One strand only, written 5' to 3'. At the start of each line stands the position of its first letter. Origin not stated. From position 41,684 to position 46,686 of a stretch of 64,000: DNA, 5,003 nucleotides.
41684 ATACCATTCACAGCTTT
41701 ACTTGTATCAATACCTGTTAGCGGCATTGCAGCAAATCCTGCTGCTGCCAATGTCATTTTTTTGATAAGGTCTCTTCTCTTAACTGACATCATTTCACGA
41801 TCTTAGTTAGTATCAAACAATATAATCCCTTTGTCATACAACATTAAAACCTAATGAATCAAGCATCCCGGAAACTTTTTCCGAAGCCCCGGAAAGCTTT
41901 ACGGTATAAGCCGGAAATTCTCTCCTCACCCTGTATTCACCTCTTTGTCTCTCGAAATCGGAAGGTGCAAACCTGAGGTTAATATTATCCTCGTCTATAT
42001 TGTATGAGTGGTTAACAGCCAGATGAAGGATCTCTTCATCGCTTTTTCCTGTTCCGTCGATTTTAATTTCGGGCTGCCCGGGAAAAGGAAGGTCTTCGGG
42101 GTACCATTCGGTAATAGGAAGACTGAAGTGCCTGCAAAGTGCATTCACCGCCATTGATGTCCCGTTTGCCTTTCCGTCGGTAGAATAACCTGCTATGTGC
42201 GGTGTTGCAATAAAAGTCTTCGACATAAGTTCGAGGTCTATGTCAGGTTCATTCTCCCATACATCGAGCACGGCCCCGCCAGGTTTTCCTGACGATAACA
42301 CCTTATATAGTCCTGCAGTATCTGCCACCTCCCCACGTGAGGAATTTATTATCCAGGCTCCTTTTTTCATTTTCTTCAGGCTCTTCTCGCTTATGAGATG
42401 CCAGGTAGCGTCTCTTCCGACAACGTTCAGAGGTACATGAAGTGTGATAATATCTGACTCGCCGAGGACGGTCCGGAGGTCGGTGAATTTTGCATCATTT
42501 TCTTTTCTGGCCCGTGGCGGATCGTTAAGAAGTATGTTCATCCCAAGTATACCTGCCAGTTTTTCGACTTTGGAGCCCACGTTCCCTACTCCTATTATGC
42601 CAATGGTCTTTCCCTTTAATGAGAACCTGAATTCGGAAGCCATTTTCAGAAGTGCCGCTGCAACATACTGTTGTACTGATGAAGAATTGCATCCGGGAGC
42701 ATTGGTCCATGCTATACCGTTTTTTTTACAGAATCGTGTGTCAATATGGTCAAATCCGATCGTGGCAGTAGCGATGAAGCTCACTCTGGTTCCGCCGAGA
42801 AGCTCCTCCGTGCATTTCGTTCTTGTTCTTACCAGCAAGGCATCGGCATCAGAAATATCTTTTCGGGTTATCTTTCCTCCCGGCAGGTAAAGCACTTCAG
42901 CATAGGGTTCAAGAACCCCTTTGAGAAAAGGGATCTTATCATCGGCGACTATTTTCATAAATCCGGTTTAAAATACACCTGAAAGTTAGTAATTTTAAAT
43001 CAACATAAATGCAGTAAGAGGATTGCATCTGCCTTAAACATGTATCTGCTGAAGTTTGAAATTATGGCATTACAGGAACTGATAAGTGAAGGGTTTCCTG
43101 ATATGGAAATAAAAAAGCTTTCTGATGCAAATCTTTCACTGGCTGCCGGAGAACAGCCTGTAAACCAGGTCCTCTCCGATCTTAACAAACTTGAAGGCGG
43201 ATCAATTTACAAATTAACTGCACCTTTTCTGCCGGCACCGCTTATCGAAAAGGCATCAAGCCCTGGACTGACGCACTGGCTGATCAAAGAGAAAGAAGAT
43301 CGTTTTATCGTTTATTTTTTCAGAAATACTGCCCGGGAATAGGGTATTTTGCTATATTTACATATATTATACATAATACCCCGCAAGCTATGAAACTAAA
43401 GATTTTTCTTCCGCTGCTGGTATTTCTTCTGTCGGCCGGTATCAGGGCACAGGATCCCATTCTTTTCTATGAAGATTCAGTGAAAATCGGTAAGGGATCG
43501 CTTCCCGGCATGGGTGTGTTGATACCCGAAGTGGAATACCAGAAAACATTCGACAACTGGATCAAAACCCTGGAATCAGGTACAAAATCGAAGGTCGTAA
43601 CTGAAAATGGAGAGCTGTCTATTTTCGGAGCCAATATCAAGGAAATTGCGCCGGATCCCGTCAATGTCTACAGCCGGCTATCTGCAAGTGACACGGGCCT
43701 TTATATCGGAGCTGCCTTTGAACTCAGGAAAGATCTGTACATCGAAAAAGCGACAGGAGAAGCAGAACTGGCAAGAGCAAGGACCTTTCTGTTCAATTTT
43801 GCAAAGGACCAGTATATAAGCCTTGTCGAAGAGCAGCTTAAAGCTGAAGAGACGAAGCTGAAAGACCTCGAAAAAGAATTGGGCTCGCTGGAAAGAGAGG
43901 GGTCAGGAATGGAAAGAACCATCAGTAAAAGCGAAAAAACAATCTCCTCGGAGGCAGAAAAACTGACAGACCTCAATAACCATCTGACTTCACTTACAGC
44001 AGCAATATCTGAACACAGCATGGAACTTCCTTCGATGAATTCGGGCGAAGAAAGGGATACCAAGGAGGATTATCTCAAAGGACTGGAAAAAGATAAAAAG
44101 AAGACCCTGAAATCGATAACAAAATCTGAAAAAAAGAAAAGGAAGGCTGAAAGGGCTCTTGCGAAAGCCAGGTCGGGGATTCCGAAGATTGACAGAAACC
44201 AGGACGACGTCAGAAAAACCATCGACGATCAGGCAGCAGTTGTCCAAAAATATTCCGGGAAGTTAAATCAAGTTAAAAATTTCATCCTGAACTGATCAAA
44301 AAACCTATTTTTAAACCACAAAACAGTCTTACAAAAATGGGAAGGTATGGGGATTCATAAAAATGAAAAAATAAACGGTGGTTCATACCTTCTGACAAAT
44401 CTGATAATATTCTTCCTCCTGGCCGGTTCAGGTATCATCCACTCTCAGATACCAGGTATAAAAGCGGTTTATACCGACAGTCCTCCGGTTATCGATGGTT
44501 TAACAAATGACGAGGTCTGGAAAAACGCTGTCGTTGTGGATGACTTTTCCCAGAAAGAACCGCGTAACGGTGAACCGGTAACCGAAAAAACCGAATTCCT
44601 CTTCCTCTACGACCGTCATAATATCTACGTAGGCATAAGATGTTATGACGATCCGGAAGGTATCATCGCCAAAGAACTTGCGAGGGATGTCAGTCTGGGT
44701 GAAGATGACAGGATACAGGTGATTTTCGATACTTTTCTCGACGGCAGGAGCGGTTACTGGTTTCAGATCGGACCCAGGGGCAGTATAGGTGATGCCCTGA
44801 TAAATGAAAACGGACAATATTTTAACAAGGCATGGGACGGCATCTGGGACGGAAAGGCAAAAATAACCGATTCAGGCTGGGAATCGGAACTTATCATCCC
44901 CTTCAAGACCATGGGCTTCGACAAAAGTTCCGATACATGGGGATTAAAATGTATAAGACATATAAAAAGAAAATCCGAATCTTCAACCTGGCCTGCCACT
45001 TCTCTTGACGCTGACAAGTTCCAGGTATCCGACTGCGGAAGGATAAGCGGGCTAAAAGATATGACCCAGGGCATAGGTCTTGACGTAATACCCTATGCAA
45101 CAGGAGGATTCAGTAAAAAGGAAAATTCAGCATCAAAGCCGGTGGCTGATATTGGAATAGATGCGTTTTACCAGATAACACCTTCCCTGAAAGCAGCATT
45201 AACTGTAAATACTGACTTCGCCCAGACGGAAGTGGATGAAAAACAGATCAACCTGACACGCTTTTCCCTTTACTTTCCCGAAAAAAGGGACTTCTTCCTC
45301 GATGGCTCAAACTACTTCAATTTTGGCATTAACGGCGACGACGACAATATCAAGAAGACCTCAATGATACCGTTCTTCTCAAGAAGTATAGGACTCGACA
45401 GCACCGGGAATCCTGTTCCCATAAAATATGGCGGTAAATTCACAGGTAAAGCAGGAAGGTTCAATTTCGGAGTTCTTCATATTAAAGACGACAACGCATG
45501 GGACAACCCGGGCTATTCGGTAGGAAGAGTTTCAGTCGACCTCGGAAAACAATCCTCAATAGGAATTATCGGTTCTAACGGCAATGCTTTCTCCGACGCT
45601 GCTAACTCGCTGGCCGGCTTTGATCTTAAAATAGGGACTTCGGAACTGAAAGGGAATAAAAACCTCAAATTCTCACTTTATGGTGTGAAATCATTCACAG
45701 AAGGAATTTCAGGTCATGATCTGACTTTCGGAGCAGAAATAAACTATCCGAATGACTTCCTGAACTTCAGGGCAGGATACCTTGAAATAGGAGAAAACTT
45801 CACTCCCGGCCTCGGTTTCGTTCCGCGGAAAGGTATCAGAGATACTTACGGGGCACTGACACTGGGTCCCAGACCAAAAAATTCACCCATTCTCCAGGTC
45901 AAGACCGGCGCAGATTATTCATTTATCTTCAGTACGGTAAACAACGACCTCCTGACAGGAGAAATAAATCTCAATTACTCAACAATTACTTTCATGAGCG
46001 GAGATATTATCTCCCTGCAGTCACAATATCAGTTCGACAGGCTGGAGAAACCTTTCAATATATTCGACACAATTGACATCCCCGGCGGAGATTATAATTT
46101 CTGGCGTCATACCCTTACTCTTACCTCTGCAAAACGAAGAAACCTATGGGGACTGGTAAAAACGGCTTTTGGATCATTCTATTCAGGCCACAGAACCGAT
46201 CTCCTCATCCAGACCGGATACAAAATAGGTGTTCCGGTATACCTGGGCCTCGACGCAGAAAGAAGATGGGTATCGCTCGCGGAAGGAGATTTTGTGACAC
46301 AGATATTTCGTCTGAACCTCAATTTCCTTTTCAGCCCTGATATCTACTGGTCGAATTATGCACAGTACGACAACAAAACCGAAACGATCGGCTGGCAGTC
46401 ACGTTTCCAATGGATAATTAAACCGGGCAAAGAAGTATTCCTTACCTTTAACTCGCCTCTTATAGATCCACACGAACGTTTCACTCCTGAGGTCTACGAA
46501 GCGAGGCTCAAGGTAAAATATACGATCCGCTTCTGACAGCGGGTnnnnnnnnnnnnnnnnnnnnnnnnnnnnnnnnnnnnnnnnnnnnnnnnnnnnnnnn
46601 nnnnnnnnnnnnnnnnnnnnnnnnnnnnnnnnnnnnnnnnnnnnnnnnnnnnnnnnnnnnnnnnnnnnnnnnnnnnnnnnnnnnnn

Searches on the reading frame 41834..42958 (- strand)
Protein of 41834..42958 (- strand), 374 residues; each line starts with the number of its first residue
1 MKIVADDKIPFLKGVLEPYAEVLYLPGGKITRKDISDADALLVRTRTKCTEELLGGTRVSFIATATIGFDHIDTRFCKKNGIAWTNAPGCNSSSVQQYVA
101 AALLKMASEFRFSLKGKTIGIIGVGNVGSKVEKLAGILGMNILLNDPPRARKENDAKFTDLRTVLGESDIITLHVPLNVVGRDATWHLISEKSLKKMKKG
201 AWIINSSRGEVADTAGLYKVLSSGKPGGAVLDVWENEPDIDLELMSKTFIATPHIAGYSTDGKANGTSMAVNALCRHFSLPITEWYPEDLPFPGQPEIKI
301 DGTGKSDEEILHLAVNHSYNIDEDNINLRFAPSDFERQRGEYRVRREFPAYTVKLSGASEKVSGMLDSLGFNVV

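Call 43: search_protein_families(library=pfam, proteins=[window:41834-42958:-], max_evalue=0.00001)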
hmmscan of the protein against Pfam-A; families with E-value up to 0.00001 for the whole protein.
window:41834-42958:- (374 aa): 3 families
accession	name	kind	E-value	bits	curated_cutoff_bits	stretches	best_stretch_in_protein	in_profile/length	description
PF02826.25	2-Hacid_dh_C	-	2.5e-39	134.9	25.1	1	109-256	29-178/178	D-isomer specific 2-hydroxyacid dehydrogenase, NAD binding domain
PF00389.36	2-Hacid_dh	-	5.1e-18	65.5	24.6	1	31-276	33-122/134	D-isomer specific 2-hydroxyacid dehydrogenase, catalytic domain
PF11890.14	DUF3410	-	2.3e-11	43.8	31.4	1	299-366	9-77/81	Domain of unknown function (DUF3410)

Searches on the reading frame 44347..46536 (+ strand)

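Call 43: search_protein_families(library=pfam, proteins=[window:44347-46536:+], max_evalue=0.00001)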
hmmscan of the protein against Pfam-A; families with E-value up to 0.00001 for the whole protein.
window:44347-46536:+ (729 aa): 1 family
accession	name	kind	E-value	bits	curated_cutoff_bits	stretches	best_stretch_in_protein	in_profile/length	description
PF19313.5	DUF5916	-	1.6e-11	44.1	22.6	1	245-327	5-86/572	Domain of unknown function (DUF5916)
